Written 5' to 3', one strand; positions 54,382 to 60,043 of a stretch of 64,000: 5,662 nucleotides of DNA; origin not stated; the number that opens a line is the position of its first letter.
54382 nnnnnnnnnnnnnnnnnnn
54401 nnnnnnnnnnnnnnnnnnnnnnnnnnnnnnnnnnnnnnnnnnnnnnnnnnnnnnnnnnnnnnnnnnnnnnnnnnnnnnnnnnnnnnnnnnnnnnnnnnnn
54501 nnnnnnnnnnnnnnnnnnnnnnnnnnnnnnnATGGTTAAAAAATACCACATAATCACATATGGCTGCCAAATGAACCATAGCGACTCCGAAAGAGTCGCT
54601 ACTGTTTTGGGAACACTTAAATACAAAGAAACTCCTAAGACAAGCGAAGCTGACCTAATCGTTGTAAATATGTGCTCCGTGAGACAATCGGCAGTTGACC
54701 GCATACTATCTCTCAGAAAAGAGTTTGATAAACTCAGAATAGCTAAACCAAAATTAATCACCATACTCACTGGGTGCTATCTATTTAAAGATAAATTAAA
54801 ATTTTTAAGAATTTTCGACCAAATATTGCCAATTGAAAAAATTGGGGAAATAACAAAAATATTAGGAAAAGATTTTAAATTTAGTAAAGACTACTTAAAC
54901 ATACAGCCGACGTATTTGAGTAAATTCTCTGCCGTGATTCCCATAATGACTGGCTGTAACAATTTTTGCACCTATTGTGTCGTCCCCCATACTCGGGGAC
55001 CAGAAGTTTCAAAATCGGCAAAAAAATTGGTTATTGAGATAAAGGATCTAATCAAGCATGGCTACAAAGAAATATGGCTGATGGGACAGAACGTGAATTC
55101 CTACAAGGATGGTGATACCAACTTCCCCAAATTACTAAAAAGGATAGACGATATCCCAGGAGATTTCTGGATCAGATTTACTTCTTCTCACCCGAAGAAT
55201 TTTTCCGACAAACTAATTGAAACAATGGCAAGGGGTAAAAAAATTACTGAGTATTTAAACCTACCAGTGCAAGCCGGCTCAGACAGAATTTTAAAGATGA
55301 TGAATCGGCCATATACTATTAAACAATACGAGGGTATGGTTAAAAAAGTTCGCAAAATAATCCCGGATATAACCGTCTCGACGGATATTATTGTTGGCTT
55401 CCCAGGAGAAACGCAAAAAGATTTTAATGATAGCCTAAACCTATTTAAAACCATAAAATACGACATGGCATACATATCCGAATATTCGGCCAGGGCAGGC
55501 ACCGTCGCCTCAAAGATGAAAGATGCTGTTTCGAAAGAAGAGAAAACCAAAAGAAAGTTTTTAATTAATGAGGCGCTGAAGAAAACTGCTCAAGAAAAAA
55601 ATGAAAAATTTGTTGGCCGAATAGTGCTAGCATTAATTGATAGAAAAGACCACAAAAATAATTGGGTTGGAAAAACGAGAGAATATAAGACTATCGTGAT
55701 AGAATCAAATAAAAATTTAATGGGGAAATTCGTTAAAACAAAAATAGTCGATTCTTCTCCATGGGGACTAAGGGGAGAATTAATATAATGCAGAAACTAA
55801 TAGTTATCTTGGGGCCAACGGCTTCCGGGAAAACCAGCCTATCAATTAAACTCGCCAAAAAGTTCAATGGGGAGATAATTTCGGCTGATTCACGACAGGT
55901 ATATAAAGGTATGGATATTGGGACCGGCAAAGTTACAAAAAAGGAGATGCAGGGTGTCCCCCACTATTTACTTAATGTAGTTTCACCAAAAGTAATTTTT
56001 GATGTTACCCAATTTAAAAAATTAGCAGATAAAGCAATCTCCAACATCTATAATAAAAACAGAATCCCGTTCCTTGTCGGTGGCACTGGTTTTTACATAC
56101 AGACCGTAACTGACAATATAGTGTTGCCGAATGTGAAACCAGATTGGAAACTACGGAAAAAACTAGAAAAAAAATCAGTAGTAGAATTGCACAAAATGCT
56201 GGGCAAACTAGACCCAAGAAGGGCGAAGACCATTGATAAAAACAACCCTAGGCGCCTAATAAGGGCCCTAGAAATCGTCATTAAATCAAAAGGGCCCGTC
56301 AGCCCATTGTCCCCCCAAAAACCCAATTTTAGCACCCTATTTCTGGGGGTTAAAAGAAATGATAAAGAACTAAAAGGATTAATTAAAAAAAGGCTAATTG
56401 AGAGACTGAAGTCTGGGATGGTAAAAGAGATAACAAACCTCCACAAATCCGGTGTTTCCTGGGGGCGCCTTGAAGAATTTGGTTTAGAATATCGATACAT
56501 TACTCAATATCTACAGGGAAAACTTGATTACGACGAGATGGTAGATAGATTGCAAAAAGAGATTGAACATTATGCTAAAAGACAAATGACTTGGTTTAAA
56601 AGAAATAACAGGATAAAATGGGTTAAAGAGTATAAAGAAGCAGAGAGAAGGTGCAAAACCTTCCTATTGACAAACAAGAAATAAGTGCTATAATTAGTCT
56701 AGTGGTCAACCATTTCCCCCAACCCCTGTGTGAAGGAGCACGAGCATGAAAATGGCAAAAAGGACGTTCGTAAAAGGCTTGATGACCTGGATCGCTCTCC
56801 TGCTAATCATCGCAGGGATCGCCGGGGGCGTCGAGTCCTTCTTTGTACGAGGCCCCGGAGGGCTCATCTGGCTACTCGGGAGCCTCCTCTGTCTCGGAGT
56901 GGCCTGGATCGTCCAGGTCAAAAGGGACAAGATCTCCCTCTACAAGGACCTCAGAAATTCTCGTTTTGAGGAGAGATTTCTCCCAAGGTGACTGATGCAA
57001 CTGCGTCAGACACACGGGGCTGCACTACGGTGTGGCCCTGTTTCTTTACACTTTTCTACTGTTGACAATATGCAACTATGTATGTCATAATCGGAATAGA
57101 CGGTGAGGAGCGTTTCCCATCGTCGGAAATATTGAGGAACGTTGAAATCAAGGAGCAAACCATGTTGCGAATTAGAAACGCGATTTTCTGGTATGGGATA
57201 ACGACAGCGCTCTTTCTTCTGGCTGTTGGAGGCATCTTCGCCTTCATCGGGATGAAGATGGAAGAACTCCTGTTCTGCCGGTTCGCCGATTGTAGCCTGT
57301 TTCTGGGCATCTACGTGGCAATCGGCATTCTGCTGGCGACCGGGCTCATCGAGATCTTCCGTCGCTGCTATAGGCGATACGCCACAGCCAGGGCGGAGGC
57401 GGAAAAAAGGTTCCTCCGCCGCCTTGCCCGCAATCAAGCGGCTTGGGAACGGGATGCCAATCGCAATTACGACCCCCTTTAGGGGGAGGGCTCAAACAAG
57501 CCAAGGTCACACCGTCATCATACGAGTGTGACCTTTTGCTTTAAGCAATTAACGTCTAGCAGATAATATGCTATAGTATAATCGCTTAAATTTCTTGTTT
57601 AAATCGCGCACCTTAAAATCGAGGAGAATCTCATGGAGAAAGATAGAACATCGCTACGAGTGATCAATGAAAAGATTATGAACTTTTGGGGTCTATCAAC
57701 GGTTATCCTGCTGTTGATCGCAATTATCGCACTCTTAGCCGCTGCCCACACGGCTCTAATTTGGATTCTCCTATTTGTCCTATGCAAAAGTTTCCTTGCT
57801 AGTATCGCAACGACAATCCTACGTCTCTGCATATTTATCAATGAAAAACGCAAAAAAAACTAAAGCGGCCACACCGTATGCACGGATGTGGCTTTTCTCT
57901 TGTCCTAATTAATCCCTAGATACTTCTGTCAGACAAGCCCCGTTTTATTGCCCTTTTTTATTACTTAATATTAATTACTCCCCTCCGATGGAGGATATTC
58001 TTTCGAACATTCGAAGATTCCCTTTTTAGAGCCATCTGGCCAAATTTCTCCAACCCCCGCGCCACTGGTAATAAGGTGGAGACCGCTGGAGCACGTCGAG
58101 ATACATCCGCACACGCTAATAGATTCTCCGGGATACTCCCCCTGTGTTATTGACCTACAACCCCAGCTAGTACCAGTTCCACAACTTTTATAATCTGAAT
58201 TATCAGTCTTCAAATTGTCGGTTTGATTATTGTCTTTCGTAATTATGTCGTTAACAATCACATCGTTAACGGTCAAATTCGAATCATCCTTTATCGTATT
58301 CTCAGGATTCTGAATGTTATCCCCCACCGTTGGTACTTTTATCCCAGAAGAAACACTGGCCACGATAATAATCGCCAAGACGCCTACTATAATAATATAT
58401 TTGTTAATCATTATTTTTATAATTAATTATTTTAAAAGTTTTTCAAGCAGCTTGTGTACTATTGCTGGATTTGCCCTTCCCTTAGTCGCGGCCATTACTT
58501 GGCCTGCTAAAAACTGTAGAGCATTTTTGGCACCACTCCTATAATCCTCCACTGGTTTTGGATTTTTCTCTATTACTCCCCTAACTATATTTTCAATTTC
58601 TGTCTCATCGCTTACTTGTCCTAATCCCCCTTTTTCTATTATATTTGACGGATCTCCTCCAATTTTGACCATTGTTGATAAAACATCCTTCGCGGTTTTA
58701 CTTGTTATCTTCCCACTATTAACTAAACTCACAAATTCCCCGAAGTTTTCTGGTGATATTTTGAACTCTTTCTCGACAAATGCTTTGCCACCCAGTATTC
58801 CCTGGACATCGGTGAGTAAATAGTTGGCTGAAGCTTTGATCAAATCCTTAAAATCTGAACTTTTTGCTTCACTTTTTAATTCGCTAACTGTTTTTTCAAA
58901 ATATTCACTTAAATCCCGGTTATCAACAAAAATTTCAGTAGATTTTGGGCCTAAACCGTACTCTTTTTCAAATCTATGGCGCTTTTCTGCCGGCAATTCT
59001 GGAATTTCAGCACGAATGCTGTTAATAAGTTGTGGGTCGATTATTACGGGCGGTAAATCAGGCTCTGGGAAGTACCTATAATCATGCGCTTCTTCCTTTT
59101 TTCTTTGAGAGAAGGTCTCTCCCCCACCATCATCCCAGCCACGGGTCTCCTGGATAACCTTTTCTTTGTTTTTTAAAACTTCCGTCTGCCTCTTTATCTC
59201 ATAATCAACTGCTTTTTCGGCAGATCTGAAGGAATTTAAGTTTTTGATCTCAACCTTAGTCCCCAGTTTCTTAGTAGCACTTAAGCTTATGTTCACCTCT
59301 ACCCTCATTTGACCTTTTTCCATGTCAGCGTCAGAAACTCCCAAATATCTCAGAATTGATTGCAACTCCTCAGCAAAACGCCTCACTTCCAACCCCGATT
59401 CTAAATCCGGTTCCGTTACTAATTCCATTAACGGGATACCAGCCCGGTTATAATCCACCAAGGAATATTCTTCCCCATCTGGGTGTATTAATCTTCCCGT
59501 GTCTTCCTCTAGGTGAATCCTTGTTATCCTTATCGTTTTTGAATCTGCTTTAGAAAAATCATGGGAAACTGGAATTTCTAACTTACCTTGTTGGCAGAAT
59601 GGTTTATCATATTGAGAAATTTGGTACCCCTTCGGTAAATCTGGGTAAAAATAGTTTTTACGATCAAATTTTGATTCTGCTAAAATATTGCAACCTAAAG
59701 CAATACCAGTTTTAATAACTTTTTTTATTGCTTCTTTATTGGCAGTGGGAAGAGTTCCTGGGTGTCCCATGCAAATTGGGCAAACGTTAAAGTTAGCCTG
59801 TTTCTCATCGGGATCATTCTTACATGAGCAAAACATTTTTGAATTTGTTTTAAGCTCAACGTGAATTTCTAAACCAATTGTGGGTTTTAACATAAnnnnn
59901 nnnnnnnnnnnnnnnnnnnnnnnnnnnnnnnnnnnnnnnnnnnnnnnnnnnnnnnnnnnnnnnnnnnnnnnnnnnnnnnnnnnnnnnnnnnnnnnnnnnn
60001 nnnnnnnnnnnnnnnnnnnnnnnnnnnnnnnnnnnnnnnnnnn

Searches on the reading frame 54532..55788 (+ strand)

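Call 15: search_protein_families(library=pfam, proteins=[window:54532-55788:+])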
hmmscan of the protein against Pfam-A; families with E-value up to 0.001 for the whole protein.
window:54532-55788:+ (418 aa): 3 families
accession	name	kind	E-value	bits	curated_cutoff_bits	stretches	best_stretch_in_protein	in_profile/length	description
PF04055.27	Radical_SAM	-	8.5e-28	98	29.5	1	136-304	1-165/166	Radical SAM superfamily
PF00919.26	UPF0004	-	1.2e-19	70.6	27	1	4-93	1-88/98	Uncharacterized protein family UPF0004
PF01938.26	TRAM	-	8.4e-10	38.8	21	1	359-418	2-61/61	TRAM domain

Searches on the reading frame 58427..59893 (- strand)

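Call 15: search_protein_families(library=pfam, proteins=[window:58427-59893:-])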
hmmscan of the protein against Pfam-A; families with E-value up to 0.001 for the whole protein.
window:58427-59893:- (488 aa): 2 families
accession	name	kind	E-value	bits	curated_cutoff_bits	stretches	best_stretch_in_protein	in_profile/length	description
PF02934.20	GatB_N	-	2.3e-117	391.5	23.4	1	5-290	2-276/277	GatB/GatE catalytic domain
PF02637.23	GatB_Yqey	-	1.2e-40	139.2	27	1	350-487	12-148/148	GatB domain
